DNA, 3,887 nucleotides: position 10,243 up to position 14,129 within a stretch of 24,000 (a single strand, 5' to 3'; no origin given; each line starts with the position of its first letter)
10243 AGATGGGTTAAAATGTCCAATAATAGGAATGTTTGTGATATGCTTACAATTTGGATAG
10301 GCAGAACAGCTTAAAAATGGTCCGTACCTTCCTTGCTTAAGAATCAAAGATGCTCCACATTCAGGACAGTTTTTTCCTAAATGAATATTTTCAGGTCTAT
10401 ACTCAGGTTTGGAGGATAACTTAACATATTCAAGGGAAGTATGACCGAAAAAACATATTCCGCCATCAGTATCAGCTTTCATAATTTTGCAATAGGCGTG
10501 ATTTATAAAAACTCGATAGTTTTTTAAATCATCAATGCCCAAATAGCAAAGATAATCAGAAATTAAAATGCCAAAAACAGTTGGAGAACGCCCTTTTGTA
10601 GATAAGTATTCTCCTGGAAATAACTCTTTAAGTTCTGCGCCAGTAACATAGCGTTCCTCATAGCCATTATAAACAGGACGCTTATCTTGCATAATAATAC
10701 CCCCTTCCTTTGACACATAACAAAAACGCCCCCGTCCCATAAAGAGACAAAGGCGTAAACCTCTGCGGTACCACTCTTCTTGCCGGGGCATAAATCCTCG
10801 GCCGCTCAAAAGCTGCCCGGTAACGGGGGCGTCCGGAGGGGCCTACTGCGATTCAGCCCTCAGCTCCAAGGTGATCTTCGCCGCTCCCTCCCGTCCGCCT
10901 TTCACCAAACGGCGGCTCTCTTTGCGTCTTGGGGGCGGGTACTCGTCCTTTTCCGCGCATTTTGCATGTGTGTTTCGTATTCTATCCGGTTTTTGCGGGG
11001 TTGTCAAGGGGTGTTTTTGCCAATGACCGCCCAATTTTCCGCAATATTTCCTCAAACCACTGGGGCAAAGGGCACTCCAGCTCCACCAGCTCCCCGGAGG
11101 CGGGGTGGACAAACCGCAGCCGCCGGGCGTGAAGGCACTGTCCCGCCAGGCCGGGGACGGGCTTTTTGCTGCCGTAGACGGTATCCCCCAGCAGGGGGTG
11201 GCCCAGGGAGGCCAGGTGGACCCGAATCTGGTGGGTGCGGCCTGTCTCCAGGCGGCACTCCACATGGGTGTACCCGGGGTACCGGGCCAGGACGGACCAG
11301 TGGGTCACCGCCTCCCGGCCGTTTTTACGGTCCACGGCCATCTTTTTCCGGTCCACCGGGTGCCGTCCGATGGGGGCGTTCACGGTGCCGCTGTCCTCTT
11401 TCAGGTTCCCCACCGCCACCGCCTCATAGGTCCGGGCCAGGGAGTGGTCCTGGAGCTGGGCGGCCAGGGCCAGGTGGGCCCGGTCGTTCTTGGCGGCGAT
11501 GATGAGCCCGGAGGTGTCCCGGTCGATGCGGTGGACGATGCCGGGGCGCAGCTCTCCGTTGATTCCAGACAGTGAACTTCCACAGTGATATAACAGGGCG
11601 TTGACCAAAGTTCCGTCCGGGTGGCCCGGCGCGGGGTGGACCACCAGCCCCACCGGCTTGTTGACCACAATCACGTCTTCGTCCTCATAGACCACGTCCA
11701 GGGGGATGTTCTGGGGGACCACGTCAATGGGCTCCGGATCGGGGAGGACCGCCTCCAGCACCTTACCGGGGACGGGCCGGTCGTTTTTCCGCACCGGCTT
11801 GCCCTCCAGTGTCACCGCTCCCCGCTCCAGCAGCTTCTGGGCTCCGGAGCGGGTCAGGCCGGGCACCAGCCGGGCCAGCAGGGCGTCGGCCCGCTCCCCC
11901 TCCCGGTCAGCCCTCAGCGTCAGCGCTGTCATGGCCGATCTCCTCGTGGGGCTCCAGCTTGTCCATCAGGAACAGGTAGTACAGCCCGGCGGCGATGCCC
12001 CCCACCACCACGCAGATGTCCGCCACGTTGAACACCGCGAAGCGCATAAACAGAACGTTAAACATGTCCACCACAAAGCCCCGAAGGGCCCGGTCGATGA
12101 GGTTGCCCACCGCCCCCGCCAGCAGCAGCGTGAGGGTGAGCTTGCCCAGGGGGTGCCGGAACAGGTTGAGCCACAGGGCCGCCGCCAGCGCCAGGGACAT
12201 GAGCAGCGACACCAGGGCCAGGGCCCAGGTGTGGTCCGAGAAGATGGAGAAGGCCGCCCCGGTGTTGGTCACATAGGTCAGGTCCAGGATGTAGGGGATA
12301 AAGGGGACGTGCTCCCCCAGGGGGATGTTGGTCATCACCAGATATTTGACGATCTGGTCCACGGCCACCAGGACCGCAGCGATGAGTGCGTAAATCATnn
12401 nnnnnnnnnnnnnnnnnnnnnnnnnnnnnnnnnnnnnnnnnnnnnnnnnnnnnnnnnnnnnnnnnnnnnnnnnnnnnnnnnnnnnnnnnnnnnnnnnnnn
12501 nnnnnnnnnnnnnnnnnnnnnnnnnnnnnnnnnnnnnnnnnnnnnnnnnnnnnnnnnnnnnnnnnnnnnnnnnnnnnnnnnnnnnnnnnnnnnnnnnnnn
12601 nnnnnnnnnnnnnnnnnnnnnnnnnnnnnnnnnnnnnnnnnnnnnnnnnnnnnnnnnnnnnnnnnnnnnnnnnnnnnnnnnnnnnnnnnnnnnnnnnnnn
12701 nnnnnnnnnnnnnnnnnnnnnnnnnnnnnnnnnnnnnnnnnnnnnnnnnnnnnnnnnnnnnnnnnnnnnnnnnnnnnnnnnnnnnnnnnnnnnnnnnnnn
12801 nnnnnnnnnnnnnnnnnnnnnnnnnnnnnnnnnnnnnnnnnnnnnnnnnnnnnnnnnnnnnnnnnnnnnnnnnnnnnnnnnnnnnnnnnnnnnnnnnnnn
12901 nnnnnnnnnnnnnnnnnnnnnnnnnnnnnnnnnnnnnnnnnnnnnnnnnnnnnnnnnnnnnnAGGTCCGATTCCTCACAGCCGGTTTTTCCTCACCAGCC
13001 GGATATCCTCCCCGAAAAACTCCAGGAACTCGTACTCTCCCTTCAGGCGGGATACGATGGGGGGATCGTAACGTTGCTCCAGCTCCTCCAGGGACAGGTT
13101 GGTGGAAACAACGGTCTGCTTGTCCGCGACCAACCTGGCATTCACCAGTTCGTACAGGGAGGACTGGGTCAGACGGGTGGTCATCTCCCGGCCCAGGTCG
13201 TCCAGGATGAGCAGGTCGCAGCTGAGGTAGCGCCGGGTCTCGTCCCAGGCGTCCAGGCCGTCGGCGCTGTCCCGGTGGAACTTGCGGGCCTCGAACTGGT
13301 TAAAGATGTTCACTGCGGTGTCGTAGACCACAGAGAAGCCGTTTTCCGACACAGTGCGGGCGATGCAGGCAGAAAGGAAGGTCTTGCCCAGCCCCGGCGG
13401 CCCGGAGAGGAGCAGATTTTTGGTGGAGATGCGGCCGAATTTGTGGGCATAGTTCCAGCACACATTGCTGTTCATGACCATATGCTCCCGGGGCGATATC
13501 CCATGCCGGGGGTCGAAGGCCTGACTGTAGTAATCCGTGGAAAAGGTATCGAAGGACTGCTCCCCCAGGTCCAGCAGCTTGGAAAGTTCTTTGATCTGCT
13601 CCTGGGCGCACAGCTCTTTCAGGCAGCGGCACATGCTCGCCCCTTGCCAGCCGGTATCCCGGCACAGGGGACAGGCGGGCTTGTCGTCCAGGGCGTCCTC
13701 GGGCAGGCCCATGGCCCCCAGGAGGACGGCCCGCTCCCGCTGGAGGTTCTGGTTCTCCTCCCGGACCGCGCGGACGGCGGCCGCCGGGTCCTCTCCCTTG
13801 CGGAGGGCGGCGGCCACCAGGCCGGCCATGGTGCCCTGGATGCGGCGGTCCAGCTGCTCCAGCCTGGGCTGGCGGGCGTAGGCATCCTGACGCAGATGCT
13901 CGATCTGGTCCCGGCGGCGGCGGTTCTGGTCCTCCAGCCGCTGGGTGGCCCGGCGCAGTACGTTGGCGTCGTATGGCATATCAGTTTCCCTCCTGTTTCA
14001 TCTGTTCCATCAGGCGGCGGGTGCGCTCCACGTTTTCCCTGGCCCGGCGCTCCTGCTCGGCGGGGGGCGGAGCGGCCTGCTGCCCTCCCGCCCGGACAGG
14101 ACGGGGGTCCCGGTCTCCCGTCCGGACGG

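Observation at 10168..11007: Low-GC zinc-ribbon ORF inserted between an Ile T-box riboswitch and ileS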

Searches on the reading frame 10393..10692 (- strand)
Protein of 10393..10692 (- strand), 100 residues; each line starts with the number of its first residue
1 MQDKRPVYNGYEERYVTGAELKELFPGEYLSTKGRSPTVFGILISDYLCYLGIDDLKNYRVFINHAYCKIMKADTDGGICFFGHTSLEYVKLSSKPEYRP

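Call 49: search_solved_structures(query=A3, max_evalue=10, show_alignments=2)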
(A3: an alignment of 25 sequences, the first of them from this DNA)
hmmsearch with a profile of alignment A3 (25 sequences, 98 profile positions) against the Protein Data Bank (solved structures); distinct sequences matched with E-value up to 10: 4.
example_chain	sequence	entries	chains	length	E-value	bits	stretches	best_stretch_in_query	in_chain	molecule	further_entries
3j79_R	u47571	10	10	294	0.28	14.5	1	33-88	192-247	60S ribosomal protein uL18 | 60S ribosomal protein L5, putative | 60S ribosomal protein L5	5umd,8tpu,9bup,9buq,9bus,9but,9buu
3jbn_AR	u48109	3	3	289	0.28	14.5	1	33-88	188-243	60S ribosomal protein uL18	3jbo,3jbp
3gpr_D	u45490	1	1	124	1.5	12.2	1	56-78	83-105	Rhodocetin subunit delta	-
9c08_A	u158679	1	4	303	4.1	10.8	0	9-39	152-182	CMP-Neu5Ac--lipooligosaccharide alpha 2-3 sialyltransferase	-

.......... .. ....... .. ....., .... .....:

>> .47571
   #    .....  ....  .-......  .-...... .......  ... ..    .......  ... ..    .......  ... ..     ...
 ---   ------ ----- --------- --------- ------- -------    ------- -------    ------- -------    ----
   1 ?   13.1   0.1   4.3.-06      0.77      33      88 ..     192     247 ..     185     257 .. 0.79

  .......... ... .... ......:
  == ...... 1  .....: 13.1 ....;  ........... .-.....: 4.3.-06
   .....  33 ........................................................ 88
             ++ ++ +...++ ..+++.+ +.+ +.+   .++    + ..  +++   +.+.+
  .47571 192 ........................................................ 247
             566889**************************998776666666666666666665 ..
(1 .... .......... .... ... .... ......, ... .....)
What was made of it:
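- On Homing endonuclease gene: Call 49 gave no PDB sequence relative.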

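Call 50: find_related_loci(query=A3, collection=viral_contigs, flank=5000)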
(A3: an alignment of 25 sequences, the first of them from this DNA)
Query A3 (100 aa) in viral_contigs; peptide patterns used: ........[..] (x = any residue, [..] = any of these).
25 stretches matched a pattern; 1 encode a relative of the query (tblastn E <= 1e-3); 1 distinct loci.
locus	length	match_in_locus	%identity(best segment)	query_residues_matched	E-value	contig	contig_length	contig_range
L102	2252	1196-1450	46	1-85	4e-22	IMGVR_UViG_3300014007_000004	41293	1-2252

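Call 51: find_related_loci(query=A3, collection=metagenome_contigs, flank=4000)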
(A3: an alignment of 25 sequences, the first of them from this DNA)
Query A3 (100 aa) in metagenome_contigs; peptide patterns used: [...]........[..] (x = any residue, [..] = any of these).
76 stretches matched a pattern; 25 encode a relative of the query (tblastn E <= 1e-3); 25 distinct loci.
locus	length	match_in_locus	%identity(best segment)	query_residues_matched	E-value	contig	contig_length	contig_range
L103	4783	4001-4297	99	2-100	3e-65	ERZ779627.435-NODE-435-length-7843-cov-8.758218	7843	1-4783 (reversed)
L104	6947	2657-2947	58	1-97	3e-36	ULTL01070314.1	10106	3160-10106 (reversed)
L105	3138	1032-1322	58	1-97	2e-36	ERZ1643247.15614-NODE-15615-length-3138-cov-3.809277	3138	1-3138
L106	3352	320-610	59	1-97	7e-36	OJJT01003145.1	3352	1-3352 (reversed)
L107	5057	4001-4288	56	1-96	1e-35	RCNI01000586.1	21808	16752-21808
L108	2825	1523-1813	59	1-97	7e-36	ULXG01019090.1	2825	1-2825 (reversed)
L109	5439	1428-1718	57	1-97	7e-35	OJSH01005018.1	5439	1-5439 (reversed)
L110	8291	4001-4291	57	1-97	7e-35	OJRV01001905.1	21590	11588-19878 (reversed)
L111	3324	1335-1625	55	1-97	2e-33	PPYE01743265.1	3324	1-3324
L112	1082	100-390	51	1-97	3e-32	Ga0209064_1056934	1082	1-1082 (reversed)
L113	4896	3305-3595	51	1-97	2e-31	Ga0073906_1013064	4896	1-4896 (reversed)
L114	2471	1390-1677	50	1-96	3e-29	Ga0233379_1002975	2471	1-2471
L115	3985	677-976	46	1-100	9e-28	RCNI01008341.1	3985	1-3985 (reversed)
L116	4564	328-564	44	5-83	1e-18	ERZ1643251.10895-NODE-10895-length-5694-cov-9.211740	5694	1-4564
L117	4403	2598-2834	44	5-83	1e-18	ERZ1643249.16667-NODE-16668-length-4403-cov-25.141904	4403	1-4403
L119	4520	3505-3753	40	4-86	3e-15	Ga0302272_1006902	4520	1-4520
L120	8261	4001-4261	43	1-85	7e-15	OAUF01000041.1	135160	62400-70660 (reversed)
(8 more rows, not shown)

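Call 53: search_protein_families(library=pfam, proteins=[L110:4492-5328:+, L110:2009-3874:+, L107:2291-3898:+, L117:1132-2580:+, L117:3260-4363:+, L119:1645-3339:+, L119:3802-4518:+, L120:311-3946:+, L120:4359-4925:+, L115:1196-2434:-], max_evalue=0.001)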
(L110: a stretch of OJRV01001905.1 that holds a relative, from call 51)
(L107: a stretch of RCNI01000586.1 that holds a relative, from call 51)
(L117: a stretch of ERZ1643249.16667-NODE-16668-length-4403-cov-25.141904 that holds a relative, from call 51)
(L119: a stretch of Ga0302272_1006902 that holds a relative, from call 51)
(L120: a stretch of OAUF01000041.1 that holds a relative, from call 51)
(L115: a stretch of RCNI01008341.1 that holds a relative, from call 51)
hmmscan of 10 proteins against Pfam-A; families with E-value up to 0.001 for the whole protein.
L110:4492-5328:+ (279 aa): 0 families

L110:2009-3874:+ (622 aa): 2 families
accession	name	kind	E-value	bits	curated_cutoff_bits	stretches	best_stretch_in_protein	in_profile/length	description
PF07669.17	Eco57I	-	1.3e-16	61.6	25.3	2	286-361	1-85/171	Eco57I restriction-modification methylase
PF02384.22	N6_Mtase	-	0.00025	20.9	20.4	1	221-365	29-139/311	N-6 DNA Methylase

L107:2291-3898:+ (536 aa): 3 families
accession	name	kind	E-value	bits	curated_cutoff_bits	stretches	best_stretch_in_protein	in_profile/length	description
PF00239.26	Resolvase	-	1.7e-30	106.4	23.3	1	13-153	1-140/145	Resolvase, N terminal domain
PF07508.19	Recombinase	-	6.4e-20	71.8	21.1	1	178-263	1-100/102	Recombinase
PF13408.12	Zn_ribbon_recom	-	8.5e-13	48.9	25.3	1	284-342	1-57/58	Recombinase zinc beta ribbon domain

L117:1132-2580:+ (483 aa): 3 families
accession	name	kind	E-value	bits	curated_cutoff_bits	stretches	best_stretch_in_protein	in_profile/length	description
PF00589.27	Phage_integrase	-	6.2e-25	88.4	27.1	1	220-412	13-169/172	Phage integrase family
PF22022.2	Phage_int_M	-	1e-10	42.1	27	1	97-190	1-92/96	Phage integrase central domain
PF14659.12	Phage_int_SAM_3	-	1.9e-10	41.3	22.6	1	96-153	1-57/58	Phage integrase, N-terminal SAM-like domain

L117:3260-4363:+ (368 aa): 0 families

L119:1645-3339:+ (565 aa): 3 families
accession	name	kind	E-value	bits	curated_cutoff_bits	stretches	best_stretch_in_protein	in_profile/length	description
PF00239.26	Resolvase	-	4.4e-22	79.2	23.3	1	22-167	2-144/145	Resolvase, N terminal domain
PF07508.19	Recombinase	-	4.1e-07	30.6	21.1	1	196-289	2-99/102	Recombinase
PF13408.12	Zn_ribbon_recom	-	6.6e-07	30.1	25.3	1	305-357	2-48/58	Recombinase zinc beta ribbon domain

L119:3802-4518:+ (239 aa): 0 families

L120:311-3946:+ (1212 aa): 5 families
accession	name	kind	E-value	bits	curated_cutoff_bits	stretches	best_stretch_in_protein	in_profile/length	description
PF17802.7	SpaA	-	3.2e-111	364.2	23.1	9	1084-1162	2-84/91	Prealbumin-like fold domain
PF08341.16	TED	-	1.5e-06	29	22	1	66-159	2-99/102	Thioester domain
PF13620.12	CarboxypepD_reg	-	3.5e-06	27.7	32.3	0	295-352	25-79/82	Carboxypeptidase regulatory-like domain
PF23193.1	NOMO_3rd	-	8.6e-05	23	27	0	401-434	50-83/120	NOMO third transthyretin-like domain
PF17210.9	SdrD_B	-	0.00017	22.2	29.7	0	405-442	34-71/112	SdrD B-like domain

L120:4359-4925:+ (189 aa): 0 families

L115:1196-2434:- (413 aa): 1 family
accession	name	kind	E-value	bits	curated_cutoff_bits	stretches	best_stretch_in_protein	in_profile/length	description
PF04250.19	DUF429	-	9e-46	156.7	23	1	186-399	1-213/214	Protein of unknown function (DUF429)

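Call 63: search_protein_families(library=pfam, alignment_id=A3, max_evalue=10)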
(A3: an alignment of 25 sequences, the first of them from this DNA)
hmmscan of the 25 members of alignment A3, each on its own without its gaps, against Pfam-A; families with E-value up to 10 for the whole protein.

A. member 1, seq(100 aa): 0 families

B. families by the number of members that match (of 25 scanned): 9 families
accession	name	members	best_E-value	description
PF21093.3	Nup188_N-subdom_III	2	0.0078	Nucleoporin Nup188, N-terminal subdomain III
PF17286.7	PRMT5_C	1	0.023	PRMT5 oligomerisation domain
PF14114.12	DUF4286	1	0.054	Domain of unknown function (DUF4286)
PF09038.16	53-BP1_Tudor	1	0.079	Tumour suppressor p53-binding protein-1 Tudor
PF18436.6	HECW1_helix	1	0.081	Helical box domain of E3 ubiquitin-protein ligase HECW1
PF19376.4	DUF5951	1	0.12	Family of unknown function (DUF5951)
PF14590.12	DUF4447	1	0.12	Domain of unknown function (DUF4447)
PF02531.21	PsaD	1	0.16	PsaD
PF02872.23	5_nucleotid_C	1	0.2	5'-nucleotidase, C-terminal domain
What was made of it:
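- Tried and rejected: Scanning 25 N-domains one by one gave only scattered chance hits (call 63).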

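Call 76: search_dna_similar(query=window:10393-10692:-, collection=phages, mode=protein, max_evalue=0.01)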
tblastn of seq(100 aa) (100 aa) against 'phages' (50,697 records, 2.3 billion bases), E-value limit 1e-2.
No match.

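Call 77: search_dna_similar(query=window:10393-10692:-, collection=plasmids, mode=protein, max_evalue=0.01)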
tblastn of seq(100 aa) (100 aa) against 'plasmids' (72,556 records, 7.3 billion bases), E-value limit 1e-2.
No match.
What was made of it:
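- The family was not found in 50,697 phage or 72,556 plasmid records (calls 76, 77).
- Tried and rejected: No match in the phage or plasmid collections (calls 76, 77).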

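Call 81: predict_structure(alignment_id=A3)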
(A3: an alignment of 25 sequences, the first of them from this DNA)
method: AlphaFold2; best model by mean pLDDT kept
length: 100 residues; sequences in the alignment: 25
mean_pLDDT: 90.8   pTM: 0.78
mean pLDDT of the five models: 90.8, 90.0, 89.8, 88.7, 88.7
residues with pLDDT >= 90: 74; 70-90: 16; 50-70: 9; < 50: 1
segments of 3 or more residues with pLDDT < 50: none
pLDDT, mean of each block of 10 residues (from residue 1): 70 97 98 90 98 98 96 95 95 71
secondary structure, 60 per line:
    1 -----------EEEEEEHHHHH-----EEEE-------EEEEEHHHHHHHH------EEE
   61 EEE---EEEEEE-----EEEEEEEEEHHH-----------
elements in order: E12-17 H18-22 E28-31 E39-43 H44-51 E58-63 E67-72 E78-86

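Call 83: fold_search(model_id=the predicted structure, library=pdb)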
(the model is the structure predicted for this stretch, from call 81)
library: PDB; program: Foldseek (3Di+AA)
matches with E <= 10: 497; with E <= 0.001: 0
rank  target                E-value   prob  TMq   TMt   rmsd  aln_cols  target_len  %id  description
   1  3sv1_A                1.3e-01  0.63  0.33  0.21   7.4        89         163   13  Crystal structure of APP peptide bound rat Mint2 PARM (released 2012-07-11)
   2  6ap4_C                1.3e-01  0.63  0.39  0.13  11.2       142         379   13  Crystal structure of the DNA polymerase III subunit beta from Acinetobacter baumannii (released 2017-12-20)
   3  3sv1_B                1.7e-01  0.60  0.33  0.24   7.1        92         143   12  Crystal structure of APP peptide bound rat Mint2 PARM (released 2012-07-11)
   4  7azk_B                1.9e-01  0.44  0.36  0.13  11.0       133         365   13  DNA polymerase sliding clamp from Escherichia coli with peptide 35 bound (released 2021-12-01)
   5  6amq_D                2.0e-01  0.54  0.37  0.14   9.9       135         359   11  Crystal structure of the DNA polymerase III subunit beta from Enterobacter cloacae (released 2017-11-01)
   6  6ap4_N                2.1e-01  0.41  0.35  0.13  11.5       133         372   14  Crystal structure of the DNA polymerase III subunit beta from Acinetobacter baumannii (released 2017-12-20)
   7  6amq_C                2.3e-01  0.54  0.38  0.14   9.7       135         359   11  Crystal structure of the DNA polymerase III subunit beta from Enterobacter cloacae (released 2017-11-01)
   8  6fvl_B                2.3e-01  0.47  0.36  0.13  11.0       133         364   14  DNA polymerase sliding clamp from Escherichia coli with bound P7 peptide (released 2019-04-10)
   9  5x06_A                2.5e-01  0.51  0.38  0.14  10.6       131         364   11  DNA replication regulation protein (released 2018-01-24)
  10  8pat_A                2.7e-01  0.51  0.37  0.14   9.7       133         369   11  Structure of the E.coli DNA polymerase sliding clamp with a covalently bound peptide 3. (released 2024-03-13)
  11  1aqc_A                2.8e-01  0.51  0.32  0.25   9.2        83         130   10  X11 PTB DOMAIN-10MER PEPTIDE COMPLEX (released 1997-12-24)
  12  7azg_G                2.8e-01  0.38  0.36  0.13  11.1       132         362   13  DNA polymerase sliding clamp from Escherichia coli with peptide 4 bound (released 2021-12-01)
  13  7azc_C                2.8e-01  0.28  0.32  0.12  11.5       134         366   13  DNA polymerase sliding clamp from Escherichia coli with peptide 22 bound (released 2021-12-01)
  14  3pwe_A                3.0e-01  0.35  0.34  0.13  11.0       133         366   13  Crystal structure of the E. coli beta clamp mutant R103C, I305C, C260S, C333S at 2.2A resolution (released 2011-10-19)
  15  4k3l_B                3.0e-01  0.28  0.32  0.12  11.6       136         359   12  E. coli sliding clamp in complex with AcLF dipeptide (released 2013-05-01)
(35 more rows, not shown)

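Call 94: search_protein_families(library=phrogs, proteins=[L110:4492-5328:+, L117:3260-4363:+, L119:3802-4518:+, L120:4359-4925:+, L102:476-1159:-], max_evalue=0.001)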
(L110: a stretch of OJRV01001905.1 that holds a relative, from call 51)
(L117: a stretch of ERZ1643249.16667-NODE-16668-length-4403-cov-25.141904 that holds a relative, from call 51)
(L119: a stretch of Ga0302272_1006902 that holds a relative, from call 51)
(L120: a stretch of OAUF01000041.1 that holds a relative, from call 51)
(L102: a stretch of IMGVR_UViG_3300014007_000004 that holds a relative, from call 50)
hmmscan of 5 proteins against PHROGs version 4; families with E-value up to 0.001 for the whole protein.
L110:4492-5328:+ (279 aa): 1 family
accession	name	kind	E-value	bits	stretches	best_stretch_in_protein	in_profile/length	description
phrog_806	-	unknown function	1.4e-05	26.2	0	163-247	56-159/187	-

L117:3260-4363:+ (368 aa): 0 families

L119:3802-4518:+ (239 aa): 0 families

L120:4359-4925:+ (189 aa): 0 families

L102:476-1159:- (228 aa): 1 family
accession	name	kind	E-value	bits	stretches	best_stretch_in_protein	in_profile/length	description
phrog_37232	-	unknown function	0.00057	20.9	1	101-151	4-54/56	-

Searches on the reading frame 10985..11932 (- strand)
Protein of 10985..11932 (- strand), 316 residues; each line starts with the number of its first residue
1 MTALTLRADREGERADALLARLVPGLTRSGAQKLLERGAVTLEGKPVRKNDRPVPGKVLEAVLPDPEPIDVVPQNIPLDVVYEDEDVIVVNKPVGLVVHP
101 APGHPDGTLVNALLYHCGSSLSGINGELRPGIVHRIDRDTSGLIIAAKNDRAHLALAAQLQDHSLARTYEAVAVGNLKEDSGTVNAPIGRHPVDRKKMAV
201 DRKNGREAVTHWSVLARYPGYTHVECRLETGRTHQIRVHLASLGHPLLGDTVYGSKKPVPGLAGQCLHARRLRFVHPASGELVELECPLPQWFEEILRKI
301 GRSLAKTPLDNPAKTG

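Call 7: search_protein_families(library=pfam, proteins=[window:10985-11932:-], max_evalue=1)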
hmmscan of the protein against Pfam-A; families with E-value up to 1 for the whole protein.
window:10985-11932:- (316 aa): 2 families
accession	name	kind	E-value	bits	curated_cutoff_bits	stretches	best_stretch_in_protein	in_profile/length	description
PF00849.27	PseudoU_synth_2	-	5.3e-34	118.1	26.8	1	86-242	1-152/152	RNA pseudouridylate synthase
PF01479.30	S4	-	2e-06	27.8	22.8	1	14-54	2-42/48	S4 domain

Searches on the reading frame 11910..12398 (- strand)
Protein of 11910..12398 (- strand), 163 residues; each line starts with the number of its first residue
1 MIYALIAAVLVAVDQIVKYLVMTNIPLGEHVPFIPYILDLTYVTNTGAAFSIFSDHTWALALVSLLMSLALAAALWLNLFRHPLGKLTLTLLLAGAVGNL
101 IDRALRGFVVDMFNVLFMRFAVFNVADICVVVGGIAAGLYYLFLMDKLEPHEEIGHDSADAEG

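Call 73: search_protein_families(library=pfam, proteins=[window:11910-12398:-], max_evalue=0.01)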
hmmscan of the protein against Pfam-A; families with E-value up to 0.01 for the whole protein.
window:11910-12398:- (163 aa): 1 family
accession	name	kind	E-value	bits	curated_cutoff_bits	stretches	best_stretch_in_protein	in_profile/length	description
PF01252.23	Peptidase_A8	-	1.1e-35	123.4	25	1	6-142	1-141/142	Signal peptidase (SPase) II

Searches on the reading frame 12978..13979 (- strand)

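Call 73: search_protein_families(library=pfam, proteins=[window:12978-13979:-], max_evalue=0.01)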
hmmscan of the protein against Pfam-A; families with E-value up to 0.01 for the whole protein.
window:12978-13979:- (334 aa): 8 families
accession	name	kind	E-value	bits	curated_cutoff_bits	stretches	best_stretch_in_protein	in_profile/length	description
PF01695.23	IstB_IS21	-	1e-14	55.1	24.1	1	186-304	92-203/238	IstB-like ATP binding protein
PF00308.24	Bac_DnaA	-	5.7e-07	30.3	23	1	182-302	31-146/162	Bacterial DnaA ATPAse domain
PF13191.12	AAA_16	-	7.9e-06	26.9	32.6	1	186-278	24-119/167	AAA ATPase domain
PF20720.3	nSTAND3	-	8.4e-05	22.8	27.2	1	187-227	18-58/155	Novel STAND NTPase 3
PF00004.35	AAA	-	0.00027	21.8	21.2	1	189-284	1-97/131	ATPase family associated with various cellular activities (AAA)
PF13401.12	AAA_22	-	0.0011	19.7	27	1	187-284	6-80/130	AAA domain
PF24883.2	NPHP3_N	-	0.0011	19.6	24.8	1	186-219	22-55/164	Nephrocystin 3, N-terminal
PF05496.18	RuvB_N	-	0.0018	18.5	27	1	185-211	32-58/159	Holliday junction DNA helicase RuvB P-loop domain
